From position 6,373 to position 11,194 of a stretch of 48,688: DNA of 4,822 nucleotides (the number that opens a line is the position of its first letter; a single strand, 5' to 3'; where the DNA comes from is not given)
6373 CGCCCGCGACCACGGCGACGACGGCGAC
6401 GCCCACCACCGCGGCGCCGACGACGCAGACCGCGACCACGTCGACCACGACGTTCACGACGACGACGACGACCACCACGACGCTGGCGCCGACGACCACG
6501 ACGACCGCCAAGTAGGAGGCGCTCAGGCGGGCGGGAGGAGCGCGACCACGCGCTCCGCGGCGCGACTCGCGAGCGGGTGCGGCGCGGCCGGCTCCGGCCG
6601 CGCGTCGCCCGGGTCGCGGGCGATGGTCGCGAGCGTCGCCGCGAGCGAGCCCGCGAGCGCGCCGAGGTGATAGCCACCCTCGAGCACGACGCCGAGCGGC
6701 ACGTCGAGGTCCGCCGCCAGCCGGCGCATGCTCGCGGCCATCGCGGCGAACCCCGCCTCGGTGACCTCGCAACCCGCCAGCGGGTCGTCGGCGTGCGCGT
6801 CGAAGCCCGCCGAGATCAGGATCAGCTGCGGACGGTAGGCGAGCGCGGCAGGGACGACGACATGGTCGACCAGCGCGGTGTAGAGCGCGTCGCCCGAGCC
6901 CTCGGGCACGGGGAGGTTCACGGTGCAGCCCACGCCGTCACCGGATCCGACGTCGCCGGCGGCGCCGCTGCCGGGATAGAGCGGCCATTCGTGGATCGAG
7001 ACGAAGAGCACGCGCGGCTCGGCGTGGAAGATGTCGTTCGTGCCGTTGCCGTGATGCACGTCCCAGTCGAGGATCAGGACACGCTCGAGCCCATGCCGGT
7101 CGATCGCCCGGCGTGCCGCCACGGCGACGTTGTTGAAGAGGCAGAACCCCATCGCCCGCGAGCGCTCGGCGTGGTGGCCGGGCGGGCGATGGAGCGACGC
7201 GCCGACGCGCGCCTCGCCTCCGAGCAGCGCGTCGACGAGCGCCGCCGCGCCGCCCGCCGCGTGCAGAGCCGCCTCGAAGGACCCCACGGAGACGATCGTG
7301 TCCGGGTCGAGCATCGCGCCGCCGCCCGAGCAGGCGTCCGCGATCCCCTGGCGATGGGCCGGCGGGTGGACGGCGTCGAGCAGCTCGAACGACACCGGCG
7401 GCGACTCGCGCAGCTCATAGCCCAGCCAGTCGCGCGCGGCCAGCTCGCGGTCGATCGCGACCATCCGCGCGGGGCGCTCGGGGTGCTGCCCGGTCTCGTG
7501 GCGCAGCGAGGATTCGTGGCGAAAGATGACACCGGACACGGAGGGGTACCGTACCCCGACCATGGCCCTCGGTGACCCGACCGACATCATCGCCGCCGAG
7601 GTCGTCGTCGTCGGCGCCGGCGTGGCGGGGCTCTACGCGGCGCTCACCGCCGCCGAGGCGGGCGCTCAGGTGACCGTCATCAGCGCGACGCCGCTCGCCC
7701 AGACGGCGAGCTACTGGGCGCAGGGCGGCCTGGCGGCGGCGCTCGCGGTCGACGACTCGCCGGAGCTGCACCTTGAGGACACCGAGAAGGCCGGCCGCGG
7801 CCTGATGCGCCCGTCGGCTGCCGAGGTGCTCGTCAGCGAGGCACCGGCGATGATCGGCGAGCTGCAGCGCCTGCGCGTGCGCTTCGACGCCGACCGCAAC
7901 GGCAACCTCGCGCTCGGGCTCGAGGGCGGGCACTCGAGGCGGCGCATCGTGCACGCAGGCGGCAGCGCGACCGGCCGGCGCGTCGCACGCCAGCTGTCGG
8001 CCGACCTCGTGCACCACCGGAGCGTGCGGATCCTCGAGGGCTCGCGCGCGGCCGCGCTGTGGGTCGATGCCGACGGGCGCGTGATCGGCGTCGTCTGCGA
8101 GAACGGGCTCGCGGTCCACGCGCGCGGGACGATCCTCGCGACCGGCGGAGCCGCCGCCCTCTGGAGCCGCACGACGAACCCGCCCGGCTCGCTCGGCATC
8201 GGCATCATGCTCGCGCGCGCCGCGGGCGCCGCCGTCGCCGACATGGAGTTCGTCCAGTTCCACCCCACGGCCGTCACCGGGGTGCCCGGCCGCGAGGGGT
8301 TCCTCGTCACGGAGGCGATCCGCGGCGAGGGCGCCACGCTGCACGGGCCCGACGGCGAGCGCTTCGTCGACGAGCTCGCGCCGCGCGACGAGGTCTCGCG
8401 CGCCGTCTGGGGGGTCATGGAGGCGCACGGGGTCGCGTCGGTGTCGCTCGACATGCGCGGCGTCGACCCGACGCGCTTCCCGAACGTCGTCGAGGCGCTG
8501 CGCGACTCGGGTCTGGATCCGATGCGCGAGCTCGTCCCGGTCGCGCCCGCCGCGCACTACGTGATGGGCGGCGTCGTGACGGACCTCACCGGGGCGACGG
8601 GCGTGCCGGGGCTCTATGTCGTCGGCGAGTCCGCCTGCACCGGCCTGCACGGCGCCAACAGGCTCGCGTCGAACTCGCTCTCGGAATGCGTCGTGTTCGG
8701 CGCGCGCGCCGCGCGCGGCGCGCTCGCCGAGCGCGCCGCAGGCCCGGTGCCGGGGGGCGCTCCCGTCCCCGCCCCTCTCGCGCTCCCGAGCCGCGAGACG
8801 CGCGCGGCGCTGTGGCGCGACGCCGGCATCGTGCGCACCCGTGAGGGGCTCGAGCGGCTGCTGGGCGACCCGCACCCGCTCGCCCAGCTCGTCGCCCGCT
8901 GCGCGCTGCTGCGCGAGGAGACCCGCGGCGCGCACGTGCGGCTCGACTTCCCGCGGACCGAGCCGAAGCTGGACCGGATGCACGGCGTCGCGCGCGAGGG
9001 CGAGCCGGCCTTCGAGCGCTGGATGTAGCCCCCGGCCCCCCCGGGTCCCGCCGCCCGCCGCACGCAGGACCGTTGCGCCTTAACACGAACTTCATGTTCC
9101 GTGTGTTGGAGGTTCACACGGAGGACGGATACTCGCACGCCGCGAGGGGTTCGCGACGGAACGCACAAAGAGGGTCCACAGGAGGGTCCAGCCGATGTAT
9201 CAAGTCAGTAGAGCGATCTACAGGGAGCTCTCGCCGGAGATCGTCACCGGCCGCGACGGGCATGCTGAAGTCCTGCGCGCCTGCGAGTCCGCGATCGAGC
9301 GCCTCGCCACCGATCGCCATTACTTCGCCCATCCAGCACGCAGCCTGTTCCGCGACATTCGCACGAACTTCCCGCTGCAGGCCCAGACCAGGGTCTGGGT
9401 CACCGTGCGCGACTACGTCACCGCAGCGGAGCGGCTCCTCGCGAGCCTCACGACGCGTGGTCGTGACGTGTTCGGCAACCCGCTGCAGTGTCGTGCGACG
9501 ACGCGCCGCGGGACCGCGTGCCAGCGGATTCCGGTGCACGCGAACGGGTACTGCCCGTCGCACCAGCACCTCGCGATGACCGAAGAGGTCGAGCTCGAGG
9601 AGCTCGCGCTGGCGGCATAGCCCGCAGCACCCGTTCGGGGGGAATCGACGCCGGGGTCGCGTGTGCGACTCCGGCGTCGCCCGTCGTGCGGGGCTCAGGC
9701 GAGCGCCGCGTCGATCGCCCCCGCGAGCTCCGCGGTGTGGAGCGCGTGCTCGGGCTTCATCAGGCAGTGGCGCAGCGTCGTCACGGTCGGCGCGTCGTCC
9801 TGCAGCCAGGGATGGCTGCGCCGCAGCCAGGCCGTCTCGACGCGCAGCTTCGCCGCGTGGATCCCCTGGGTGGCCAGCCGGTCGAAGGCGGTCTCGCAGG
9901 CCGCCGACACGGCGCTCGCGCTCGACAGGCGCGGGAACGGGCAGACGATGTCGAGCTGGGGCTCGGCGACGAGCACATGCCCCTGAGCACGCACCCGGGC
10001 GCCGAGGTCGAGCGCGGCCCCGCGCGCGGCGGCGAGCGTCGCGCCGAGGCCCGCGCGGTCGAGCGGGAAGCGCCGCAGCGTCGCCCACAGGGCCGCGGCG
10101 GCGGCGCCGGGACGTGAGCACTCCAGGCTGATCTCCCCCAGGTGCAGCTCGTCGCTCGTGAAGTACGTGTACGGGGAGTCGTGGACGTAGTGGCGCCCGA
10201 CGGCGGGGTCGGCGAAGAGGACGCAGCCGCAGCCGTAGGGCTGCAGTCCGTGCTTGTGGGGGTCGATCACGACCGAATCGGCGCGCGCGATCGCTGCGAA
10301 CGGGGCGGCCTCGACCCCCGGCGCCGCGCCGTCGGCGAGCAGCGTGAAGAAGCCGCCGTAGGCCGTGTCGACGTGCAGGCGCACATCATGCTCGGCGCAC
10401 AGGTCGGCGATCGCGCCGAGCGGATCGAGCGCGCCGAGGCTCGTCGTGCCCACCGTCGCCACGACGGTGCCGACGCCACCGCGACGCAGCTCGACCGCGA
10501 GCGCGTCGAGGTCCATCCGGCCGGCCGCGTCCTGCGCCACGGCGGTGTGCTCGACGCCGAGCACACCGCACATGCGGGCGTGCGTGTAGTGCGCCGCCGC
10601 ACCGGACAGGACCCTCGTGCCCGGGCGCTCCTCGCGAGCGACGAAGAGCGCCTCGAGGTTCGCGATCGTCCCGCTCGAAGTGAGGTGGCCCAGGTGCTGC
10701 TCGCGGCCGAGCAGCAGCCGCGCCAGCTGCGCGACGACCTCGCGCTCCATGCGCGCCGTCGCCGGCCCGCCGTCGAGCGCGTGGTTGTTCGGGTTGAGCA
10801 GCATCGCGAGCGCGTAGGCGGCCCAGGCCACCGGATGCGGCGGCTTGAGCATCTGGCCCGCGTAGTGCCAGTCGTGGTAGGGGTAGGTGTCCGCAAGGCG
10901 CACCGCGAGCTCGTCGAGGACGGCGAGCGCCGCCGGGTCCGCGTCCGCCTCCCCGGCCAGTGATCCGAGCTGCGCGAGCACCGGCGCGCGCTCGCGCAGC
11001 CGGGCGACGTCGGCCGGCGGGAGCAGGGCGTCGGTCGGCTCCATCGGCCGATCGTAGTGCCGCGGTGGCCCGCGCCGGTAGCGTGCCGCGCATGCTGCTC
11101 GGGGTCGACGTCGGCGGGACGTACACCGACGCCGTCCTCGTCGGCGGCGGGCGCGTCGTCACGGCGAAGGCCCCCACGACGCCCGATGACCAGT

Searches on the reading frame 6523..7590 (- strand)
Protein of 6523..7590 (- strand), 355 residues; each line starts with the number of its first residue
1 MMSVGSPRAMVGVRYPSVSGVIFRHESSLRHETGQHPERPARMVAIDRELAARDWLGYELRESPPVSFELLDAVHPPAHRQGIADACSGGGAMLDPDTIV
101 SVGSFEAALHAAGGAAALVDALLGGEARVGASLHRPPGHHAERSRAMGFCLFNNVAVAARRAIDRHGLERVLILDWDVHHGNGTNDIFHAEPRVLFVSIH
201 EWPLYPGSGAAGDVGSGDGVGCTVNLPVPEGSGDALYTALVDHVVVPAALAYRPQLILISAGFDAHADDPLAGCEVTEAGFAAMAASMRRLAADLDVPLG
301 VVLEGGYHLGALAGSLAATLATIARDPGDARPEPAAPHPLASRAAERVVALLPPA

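Call 96: search_protein_families(library=pfam, proteins=[window:6523-7590:-], max_evalue=0.00001)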
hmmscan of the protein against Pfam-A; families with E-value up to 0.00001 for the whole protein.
window:6523-7590:- (355 aa): 1 family
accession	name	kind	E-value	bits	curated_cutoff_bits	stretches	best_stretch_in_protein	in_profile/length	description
PF00850.24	Hist_deacetyl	-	4.1e-85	286.1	27.9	1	36-322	1-297/298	Histone deacetylase domain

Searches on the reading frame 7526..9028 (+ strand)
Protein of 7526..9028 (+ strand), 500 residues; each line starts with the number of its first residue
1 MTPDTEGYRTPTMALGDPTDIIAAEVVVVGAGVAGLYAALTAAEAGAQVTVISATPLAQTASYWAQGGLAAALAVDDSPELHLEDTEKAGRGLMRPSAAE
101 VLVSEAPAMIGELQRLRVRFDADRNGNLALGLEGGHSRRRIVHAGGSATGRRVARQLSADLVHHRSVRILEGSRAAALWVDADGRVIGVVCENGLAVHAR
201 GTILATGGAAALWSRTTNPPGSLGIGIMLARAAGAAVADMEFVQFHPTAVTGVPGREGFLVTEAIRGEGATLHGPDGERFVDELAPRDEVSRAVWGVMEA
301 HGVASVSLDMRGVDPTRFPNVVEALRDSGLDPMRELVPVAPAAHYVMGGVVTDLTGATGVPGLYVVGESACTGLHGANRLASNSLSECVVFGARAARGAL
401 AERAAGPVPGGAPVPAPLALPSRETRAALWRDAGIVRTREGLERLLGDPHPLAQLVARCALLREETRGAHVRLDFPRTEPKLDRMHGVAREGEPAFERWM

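Call 96: search_protein_families(library=pfam, proteins=[window:7526-9028:+], max_evalue=0.00001)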
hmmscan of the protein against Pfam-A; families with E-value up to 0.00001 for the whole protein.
window:7526-9028:+ (500 aa): 8 families
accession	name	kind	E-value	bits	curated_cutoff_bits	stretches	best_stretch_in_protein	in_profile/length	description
PF00890.30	FAD_binding_2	-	1.1e-80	272.4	20.4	1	26-385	2-414/414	FAD binding domain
PF01266.30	DAO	-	1.4e-11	45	27.9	1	26-278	2-272/353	FAD dependent oxidoreductase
PF07992.20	Pyr_redox_2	-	9e-09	35.6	26.1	1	25-208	2-109/291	Pyridine nucleotide-disulphide oxidoreductase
PF03486.20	HI0933_like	-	1.1e-08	35.3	50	0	25-54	2-31/244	HI0933-like protein Rossmann domain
PF02910.25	Succ_DH_flav_C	-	2.9e-07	30.9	20.8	0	452-480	63-91/130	Fumarate reductase flavoprotein C-term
PF01134.28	GIDA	-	2.9e-07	30.3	22.1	1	25-208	1-150/391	Glucose inhibited division protein A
PF01262.27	AlaDh_PNT_C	-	1.5e-06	28.2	23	1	12-55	17-60/214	Alanine dehydrogenase/PNT, C-terminal domain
PF12831.13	FAD_oxidored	-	1.7e-06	28.1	27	1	25-210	1-148/416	FAD dependent oxidoreductase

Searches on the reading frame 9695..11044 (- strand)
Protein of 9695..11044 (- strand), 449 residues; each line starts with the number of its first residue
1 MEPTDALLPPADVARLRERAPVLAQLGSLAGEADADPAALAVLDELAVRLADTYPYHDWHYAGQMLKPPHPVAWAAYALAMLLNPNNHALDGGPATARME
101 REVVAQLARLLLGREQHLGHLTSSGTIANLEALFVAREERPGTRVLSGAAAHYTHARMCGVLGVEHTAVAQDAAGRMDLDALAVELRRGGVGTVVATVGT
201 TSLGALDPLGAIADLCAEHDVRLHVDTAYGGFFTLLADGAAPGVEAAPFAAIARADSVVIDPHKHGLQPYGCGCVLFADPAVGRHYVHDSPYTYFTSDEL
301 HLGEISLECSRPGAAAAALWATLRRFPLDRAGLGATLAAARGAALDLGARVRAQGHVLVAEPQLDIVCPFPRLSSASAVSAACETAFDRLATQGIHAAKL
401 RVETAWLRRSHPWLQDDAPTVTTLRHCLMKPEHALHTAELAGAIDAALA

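Call 96: search_protein_families(library=pfam, proteins=[window:9695-11044:-], max_evalue=0.00001)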
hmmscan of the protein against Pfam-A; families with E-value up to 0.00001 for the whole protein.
window:9695-11044:- (449 aa): 3 families
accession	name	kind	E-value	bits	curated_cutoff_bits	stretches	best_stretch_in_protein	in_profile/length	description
PF00282.25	Pyridoxal_deC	-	1.2e-24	87.2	27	1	79-368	60-371/375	Pyridoxal-dependent decarboxylase conserved domain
PF01212.27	Beta_elim_lyase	-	1.8e-10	41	27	1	98-408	36-269/288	Beta-eliminating lyase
PF00155.27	Aminotran_1_2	-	1.1e-06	28.6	19.7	1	121-234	70-193/361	Aminotransferase class I and II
